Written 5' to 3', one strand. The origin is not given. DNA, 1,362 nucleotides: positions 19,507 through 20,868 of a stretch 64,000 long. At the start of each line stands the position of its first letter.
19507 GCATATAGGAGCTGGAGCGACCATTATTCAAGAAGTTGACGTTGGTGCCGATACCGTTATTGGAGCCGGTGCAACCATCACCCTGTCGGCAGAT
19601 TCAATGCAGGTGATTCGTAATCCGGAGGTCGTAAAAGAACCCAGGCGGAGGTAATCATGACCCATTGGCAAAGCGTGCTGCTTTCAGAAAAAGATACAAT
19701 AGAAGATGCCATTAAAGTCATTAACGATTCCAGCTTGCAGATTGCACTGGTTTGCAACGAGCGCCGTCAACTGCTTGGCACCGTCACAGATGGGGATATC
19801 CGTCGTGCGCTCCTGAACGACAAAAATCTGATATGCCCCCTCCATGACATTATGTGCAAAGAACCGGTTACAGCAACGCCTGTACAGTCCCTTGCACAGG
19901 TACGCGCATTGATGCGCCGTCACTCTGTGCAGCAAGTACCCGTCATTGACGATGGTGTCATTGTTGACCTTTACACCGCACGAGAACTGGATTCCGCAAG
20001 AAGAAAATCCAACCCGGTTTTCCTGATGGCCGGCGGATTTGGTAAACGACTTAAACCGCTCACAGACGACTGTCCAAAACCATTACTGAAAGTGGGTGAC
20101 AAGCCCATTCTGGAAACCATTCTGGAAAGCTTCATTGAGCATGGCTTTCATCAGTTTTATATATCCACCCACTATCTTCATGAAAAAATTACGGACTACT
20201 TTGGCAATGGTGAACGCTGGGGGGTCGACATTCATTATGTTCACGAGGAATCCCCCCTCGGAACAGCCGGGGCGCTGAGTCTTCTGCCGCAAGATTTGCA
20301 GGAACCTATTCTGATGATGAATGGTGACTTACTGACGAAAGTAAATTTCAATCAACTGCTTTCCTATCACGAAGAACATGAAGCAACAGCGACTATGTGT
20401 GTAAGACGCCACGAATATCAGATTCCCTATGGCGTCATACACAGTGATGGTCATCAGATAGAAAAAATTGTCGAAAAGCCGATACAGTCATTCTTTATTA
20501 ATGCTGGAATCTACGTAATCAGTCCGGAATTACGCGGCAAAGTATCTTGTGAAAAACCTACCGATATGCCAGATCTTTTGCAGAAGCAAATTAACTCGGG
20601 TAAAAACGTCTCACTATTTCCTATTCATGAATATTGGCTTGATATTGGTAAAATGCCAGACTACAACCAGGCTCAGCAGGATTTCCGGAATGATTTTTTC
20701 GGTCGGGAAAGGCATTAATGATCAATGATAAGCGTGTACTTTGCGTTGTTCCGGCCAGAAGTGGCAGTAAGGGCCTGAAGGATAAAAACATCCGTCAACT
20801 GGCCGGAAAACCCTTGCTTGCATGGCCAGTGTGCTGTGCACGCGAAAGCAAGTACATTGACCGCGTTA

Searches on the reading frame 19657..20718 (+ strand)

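Call 93: search_protein_families(library=pfam, proteins=[window:19657-20718:+], max_evalue=0.00001)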
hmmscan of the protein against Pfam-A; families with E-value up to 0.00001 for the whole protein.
window:19657-20718:+ (353 aa): 3 families
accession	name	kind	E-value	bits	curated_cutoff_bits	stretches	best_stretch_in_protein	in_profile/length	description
PF00483.29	NTP_transferase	-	8.8e-42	143.8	21.2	1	123-343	4-242/245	Nucleotidyl transferase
PF00571.33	CBS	-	2.4e-16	60.2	24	1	64-111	3-51/57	CBS domain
PF12804.13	NTP_transf_3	-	4.5e-09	37.1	27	1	123-260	3-132/160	MobA-like NTP transferase domain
